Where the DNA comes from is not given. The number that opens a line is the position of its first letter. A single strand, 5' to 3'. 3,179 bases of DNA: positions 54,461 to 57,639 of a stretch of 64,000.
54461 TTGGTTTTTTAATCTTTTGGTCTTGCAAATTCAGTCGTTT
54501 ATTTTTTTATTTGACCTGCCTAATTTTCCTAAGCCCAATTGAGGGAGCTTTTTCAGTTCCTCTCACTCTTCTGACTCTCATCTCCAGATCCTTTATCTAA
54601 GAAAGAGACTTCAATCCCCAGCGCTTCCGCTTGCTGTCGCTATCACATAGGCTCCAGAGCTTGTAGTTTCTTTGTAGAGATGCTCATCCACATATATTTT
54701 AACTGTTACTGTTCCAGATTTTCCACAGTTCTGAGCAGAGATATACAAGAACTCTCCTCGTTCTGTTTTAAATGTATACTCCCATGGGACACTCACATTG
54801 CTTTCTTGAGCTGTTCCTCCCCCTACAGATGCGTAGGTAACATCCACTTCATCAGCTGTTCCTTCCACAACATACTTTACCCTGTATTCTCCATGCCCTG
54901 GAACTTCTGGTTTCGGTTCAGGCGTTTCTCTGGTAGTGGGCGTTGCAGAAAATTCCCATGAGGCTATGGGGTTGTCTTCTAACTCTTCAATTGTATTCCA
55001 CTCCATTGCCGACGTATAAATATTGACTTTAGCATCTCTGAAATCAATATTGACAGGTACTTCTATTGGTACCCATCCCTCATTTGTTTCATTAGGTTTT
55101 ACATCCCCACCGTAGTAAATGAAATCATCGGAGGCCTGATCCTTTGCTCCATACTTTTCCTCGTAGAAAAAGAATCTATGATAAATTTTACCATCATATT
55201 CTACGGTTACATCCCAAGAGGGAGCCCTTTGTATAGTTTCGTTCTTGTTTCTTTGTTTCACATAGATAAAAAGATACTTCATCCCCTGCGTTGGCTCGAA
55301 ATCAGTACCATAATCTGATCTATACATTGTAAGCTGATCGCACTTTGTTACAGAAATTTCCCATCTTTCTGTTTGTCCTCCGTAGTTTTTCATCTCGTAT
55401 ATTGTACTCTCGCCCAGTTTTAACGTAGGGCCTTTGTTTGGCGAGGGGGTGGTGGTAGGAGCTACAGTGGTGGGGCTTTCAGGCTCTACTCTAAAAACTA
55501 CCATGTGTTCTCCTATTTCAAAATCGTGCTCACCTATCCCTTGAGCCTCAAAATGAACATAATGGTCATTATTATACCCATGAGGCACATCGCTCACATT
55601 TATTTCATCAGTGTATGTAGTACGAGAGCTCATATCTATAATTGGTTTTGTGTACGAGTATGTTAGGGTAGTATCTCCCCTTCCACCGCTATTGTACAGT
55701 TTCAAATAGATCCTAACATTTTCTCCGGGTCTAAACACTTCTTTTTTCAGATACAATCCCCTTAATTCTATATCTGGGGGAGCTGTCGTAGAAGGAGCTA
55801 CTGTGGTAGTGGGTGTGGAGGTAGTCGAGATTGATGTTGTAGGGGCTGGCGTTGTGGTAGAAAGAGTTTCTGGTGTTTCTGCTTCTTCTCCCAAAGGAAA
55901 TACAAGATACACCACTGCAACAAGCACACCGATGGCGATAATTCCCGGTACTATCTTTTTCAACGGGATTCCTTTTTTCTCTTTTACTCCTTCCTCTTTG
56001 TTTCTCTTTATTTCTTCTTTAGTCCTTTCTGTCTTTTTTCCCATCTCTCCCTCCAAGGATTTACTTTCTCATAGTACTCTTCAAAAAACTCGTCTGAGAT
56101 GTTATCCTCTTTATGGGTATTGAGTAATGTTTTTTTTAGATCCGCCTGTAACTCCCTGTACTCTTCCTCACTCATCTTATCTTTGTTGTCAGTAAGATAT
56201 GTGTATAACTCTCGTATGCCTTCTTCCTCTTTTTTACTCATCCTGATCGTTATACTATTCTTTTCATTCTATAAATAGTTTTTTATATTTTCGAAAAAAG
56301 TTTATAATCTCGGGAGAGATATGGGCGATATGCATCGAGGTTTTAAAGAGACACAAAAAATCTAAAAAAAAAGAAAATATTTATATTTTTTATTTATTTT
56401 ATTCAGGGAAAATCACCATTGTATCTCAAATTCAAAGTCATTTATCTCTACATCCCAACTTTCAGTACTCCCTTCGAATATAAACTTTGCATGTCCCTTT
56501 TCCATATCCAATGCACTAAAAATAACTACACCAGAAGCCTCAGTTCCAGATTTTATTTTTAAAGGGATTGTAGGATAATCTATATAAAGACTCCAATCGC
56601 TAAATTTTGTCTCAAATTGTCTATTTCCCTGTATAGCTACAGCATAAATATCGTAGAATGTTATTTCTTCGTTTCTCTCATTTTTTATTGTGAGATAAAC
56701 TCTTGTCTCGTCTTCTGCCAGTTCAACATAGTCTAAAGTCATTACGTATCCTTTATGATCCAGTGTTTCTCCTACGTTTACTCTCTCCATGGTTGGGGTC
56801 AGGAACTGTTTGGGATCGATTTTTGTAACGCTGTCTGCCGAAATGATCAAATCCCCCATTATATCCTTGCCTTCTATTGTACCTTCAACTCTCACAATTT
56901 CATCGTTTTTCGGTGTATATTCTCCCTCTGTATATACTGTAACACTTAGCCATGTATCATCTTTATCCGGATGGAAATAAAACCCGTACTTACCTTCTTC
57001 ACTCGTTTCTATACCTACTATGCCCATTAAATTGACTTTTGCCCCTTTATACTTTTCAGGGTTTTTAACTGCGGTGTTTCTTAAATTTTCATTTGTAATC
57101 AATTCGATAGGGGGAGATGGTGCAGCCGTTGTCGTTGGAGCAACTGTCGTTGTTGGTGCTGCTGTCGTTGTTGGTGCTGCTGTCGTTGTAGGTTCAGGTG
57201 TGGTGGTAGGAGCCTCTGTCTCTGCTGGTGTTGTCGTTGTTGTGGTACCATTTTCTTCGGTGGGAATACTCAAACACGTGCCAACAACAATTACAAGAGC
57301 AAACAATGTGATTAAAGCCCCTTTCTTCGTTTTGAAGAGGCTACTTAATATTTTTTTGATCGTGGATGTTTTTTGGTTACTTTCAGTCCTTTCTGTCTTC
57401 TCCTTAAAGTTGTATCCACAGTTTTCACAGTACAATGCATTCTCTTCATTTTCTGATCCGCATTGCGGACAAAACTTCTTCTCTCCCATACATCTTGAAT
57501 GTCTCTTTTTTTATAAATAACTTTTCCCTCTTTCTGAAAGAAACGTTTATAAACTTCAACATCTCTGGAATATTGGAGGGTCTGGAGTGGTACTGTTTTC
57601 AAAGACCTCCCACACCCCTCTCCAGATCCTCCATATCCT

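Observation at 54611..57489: Family of zinc-ribbon / single-TM / Thr-Pro-stalk proteins with swappable ectodomains; one member split into head and body ORFs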

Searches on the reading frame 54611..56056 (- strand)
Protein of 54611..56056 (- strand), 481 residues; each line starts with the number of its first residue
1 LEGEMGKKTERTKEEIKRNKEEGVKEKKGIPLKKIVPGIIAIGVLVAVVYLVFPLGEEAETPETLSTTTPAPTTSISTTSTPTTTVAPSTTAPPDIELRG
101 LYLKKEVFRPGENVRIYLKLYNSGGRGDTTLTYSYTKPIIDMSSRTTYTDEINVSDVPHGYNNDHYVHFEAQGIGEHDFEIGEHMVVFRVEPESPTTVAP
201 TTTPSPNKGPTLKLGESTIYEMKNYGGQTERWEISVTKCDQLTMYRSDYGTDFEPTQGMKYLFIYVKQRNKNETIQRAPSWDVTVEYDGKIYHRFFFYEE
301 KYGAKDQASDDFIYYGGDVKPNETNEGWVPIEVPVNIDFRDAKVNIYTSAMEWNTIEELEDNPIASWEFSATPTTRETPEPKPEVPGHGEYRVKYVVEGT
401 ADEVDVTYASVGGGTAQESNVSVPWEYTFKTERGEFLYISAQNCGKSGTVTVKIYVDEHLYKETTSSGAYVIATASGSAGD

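Call 9: search_protein_families(library=pfam, proteins=[window:54611-56056:-], max_evalue=0.01)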
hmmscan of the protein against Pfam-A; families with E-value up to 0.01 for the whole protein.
window:54611-56056:- (481 aa): 1 family
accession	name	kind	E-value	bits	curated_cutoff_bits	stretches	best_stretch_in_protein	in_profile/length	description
PF05423.18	Mycobact_memb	-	0.0021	18.4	21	1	391-468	50-127/139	Mycobacterium membrane protein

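Call 14: list_cluster_members(proteins=[P0001, window:54611-56056:-, window:56413-57489:-, window:56008-56241:-, window:52471-54408:-, window:10947-12779:-])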
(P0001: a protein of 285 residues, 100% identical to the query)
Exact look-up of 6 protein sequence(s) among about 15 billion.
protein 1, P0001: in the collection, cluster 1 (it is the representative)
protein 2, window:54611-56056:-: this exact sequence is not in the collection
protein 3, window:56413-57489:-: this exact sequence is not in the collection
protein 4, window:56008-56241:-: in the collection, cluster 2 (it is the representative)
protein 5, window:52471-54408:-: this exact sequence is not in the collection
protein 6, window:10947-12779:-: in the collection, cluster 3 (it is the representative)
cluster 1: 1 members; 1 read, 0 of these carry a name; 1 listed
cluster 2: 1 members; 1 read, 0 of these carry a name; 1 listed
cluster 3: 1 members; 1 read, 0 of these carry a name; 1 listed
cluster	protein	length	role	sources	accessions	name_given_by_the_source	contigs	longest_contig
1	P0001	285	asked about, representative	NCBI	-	-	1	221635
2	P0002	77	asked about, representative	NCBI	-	-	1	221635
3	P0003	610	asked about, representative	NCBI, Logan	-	-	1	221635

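Call 16: find_homologous_proteins(query=window:54611-56056:-, max_evalue=0.001)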
Query window:54611-56056:- (481 aa): 9 proteins with E <= 0.001 among 8000 candidates.
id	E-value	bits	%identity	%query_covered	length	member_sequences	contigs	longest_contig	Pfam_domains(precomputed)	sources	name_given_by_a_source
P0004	0.0e+0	1085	100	99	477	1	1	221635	-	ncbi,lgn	-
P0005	1.2e-17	82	60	18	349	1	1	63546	-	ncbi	-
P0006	1.4e-17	82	58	17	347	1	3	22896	PF09479.17,PF18998.7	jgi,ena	-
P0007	1.1e-15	75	57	17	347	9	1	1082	PF09479.17,PF18998.7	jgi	-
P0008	2.0e-15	75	57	17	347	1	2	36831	PF09479.17,PF18998.7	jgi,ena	-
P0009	4.1e-15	74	55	17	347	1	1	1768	PF18998.7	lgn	-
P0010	4.2e-15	74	43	25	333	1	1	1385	-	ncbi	-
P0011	1.6e-13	68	50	21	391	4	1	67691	-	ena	-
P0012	3.3e-9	54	46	19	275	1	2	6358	PF00041.28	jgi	jgi:hypothetical protein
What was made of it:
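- On Programmed -1 ribosomal frameshift: No orthologue of the body's N-terminus exists in the databases (call 16).
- Checked: It overlaps the body, which runs 54611..56056 from a TTG, or 54611..56044 from the ATG that the public annotation uses (P0004, 477 aa; call 16).
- No close orthologue of the body exists in 5.8 billion proteins (call 16), so the ancestral state of this locus cannot be reconstructed.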

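Call 43: find_encoding_contigs(protein=P0004, flank=2000, max_places=4)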
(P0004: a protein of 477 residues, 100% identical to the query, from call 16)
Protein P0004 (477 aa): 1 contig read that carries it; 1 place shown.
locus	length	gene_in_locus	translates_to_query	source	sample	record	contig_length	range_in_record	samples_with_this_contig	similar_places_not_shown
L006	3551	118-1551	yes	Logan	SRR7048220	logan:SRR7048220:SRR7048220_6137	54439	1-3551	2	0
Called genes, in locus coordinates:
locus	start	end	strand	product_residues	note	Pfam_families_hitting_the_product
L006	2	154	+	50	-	?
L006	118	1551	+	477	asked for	-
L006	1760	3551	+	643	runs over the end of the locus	-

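Call 92: search_protein_families(library=ncbifam, proteins=[window:54611-56044:-], max_evalue=0.01)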
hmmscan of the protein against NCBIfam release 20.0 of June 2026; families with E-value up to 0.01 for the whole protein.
window:54611-56044:- (477 aa): 0 families

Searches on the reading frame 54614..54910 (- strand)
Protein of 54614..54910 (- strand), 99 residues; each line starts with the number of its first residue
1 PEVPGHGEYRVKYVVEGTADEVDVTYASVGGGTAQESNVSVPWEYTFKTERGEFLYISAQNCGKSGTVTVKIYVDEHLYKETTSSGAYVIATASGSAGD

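Call 57: search_protein_families(library=pfam, proteins=[window:54614-54910:-], max_evalue=1)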
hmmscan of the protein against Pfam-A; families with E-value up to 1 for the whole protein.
seq(99 aa): 2 families
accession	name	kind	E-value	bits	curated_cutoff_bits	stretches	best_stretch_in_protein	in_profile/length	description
PF05423.18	Mycobact_memb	-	0.00021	21.7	21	1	10-86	51-127/139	Mycobacterium membrane protein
PF24695.1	PITM1-3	-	0.03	15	27.7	0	47-78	43-74/98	PITM 1-3, beta-sandwich domain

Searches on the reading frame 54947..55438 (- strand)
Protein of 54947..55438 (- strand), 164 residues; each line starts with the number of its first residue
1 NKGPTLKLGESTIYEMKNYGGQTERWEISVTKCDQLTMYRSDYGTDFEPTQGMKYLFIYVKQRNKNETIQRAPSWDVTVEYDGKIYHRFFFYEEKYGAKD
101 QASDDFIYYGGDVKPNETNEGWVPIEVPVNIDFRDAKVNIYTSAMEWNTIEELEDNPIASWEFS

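Call 57: search_protein_families(library=pfam, proteins=[window:54947-55438:-], max_evalue=1)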
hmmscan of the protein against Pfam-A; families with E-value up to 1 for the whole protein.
seq(164 aa): 1 family
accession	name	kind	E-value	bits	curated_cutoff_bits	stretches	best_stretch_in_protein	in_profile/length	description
PF11611.13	DUF4352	-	0.021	15.6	25.9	1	28-130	14-104/122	Domain of unknown function (DUF4352)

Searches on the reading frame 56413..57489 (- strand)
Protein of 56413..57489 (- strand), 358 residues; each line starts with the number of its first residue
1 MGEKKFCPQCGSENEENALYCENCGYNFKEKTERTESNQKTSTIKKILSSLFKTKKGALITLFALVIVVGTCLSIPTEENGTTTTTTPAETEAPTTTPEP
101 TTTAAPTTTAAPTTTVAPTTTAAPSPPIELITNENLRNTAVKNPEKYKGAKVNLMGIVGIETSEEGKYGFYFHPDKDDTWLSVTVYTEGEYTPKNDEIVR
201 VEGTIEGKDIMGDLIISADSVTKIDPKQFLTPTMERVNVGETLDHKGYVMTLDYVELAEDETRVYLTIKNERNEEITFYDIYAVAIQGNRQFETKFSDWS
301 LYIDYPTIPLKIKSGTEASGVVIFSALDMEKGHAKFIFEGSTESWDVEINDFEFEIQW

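Call 9: search_protein_families(library=pfam, proteins=[window:56413-57489:-], max_evalue=0.01)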
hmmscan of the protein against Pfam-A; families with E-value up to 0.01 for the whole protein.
window:56413-57489:- (358 aa): 6 families
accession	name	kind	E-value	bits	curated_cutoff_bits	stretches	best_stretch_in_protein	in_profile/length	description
PF13240.11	Zn_Ribbon_1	-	4.7e-07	29.8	25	1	6-27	1-22/23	zinc-ribbon domain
PF21827.1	New_glue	-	8.6e-06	25.9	31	1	62-132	4-67/94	New glue protein family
PF12773.13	DZR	-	0.00085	19.9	27.3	1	7-26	1-20/45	Double zinc ribbon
PF13248.11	Zn_ribbon_3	-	0.0013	18.6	27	1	5-28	3-26/26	zinc-ribbon domain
PF14952.11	zf-tcix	-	0.003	17.5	31.2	1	5-33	11-41/42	Putative treble-clef, zinc-finger, Zn-binding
PF12200.13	DUF3597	-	0.0084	17.1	29.8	0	92-163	14-84/127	Domain of unknown function (DUF3597)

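Call 17: find_homologous_proteins(query=window:56413-57489:-, max_evalue=0.001)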
Query window:56413-57489:- (358 aa): 25 proteins with E <= 0.001 among 8000 candidates.
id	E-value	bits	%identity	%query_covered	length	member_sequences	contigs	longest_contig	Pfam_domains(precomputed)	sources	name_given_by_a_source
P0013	9.3e-115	402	71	64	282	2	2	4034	-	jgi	jgi:hypothetical protein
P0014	5.1e-108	379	80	50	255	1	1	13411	-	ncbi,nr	ncbi:MAG: hypothetical protein U9N35_05260, partial [Euryarchaeota archaeon]|nr:hypothetical protein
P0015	3.2e-26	110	29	60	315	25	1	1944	PF11611.14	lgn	-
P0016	1.4e-19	89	51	21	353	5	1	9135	PF13240.12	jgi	jgi:hypothetical protein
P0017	2.0e-6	45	-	-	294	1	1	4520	PF00691.26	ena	-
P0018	6.6e-6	44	-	-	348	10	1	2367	PF07553.17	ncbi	-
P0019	3.6e-5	41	68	5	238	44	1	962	PF18998.7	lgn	-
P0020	6.8e-5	40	32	13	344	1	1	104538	PF13240.12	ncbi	-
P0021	1.2e-4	39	-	-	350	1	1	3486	-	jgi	jgi:hypothetical protein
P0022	1.7e-4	39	-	-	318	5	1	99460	PF03734.20,PF01471.24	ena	-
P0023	1.7e-4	39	-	-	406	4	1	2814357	PF13379.12,PF09084.17,PF12974.13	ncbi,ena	-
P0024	1.8e-4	39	-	-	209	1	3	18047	PF21827.2,PF14270.12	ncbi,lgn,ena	-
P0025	1.8e-4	39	-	-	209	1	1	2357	PF21827.2,PF14270.12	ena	-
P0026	1.8e-4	39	-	-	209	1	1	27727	PF21827.2,PF14270.12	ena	-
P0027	1.9e-4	39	-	-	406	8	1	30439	PF13379.12,PF09084.17,PF12974.13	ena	-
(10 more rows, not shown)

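Call 27: find_encoding_contigs(protein=P0016, flank=10000, max_places=4)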
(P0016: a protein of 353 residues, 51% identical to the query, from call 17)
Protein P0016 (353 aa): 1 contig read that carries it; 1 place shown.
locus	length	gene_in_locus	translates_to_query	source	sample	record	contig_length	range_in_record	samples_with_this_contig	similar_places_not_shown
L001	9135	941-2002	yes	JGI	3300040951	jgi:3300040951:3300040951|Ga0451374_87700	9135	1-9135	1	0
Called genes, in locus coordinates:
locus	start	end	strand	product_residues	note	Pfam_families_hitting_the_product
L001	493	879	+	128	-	-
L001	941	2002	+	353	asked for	PF13240:Zn_Ribbon_1 (faint)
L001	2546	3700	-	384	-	PF01546:Peptidase_M20, PF07687:M20_dimer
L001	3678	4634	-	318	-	PF00005:ABC_tran, PF13401:AAA_22 (faint), PF08352:oligo_HPY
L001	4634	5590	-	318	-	PF00005:ABC_tran, PF08352:oligo_HPY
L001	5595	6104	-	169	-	PF00528:BPD_transp_1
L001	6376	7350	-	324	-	PF19300:BPD_transp_1_N, PF00528:BPD_transp_1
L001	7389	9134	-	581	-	?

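Call 29: find_encoding_contigs(protein=P0014, flank=10000, max_places=3)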
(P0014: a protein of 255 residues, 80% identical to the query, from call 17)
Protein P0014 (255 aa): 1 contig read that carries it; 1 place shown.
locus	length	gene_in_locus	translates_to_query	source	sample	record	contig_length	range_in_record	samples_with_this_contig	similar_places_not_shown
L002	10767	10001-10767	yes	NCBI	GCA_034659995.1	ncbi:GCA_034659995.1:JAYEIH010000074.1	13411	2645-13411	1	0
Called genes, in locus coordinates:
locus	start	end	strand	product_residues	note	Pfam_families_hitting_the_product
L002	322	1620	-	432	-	PF04104:DNA_primase_lrg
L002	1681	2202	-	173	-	PF01966:HD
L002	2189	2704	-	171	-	PF02002:TFIIE_alpha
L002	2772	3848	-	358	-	PF05430:Methyltransf_30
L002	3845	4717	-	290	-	PF23023:Anti-Pycsar_Apyc1, PF00753:Lactamase_B, PF12706:Lactamase_B_2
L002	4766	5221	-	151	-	PF06695:Sm_multidrug_ex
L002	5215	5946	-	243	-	PF02673:BacA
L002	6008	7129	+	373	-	PF01571:GCV_T, PF08669:GCV_T_C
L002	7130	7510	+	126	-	PF01597:GCV_H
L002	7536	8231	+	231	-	PF14378:PAP2_3, PF01569:PAP2 (weak)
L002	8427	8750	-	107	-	PF02311:AraC_binding, PF07883:Cupin_2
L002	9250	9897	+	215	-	PF03167:UDG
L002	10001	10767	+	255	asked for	?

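Call 30: find_encoding_contigs(protein=P0013, flank=10000, max_places=3)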
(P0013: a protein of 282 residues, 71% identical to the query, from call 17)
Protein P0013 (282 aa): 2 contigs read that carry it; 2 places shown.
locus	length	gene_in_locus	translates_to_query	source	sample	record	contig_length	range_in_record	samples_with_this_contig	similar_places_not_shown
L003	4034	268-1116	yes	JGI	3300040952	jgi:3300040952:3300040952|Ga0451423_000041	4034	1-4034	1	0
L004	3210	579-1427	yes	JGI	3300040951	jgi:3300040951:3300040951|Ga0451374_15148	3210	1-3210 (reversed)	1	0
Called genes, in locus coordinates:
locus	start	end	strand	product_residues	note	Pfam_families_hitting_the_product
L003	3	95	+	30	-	?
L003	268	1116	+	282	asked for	-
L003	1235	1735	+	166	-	-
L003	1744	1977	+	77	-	-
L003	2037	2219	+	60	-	-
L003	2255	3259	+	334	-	PF00850:Hist_deacetyl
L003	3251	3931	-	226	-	PF00588:SpoU_methylase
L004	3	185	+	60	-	?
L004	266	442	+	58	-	PF00226:DnaJ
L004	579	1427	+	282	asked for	-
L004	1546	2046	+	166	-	-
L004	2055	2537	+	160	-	PF27735:2-thiour_desulf_put, PF04463:2-thiour_desulf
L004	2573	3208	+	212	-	?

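Call 92: search_protein_families(library=ncbifam, proteins=[window:56413-57489:-], max_evalue=0.01)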
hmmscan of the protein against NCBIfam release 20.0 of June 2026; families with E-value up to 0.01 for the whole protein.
window:56413-57489:- (358 aa): 6 families
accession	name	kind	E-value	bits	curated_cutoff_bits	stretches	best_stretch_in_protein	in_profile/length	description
NF053815.1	teico_TcaA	equivalog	0.00018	20.5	550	1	5-67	2-64/463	membrane-associated protein TcaA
TIGR03943.1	TIGR03943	equivalog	0.0008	18.8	88.8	1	55-225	54-215/221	TIGR03943 family putative permease subunit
NF047723.1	TransFacS4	equivalog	0.0019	18.6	120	1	5-39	2-38/90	transcription factor S4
NF041910.1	HVO_0416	equivalog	0.0037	17.1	80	1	3-26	33-56/58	HVO_0416 family zinc finger protein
NF049953.1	ribbon_DG_selen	exception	0.0069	16.3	130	0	4-43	5-44/172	zinc ribbon-containing (seleno)protein DG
NF033761.1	gliding_GltJ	equivalog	0.0087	15.2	450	0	60-127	381-450/671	adventurous gliding motility protein GltJ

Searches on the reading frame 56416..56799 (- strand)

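Call 57: search_protein_families(library=pfam, proteins=[window:56416-56799:-], max_evalue=1)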
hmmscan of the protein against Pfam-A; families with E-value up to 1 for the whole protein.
seq(128 aa): 2 families
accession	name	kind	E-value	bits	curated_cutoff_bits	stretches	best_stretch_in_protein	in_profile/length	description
PF20251.4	Big_14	-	0.0042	17.5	27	1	16-102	3-86/104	Bacterial Ig-like domain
PF11611.13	DUF4352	-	0.0064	17.2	25.9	1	34-108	40-112/122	Domain of unknown function (DUF4352)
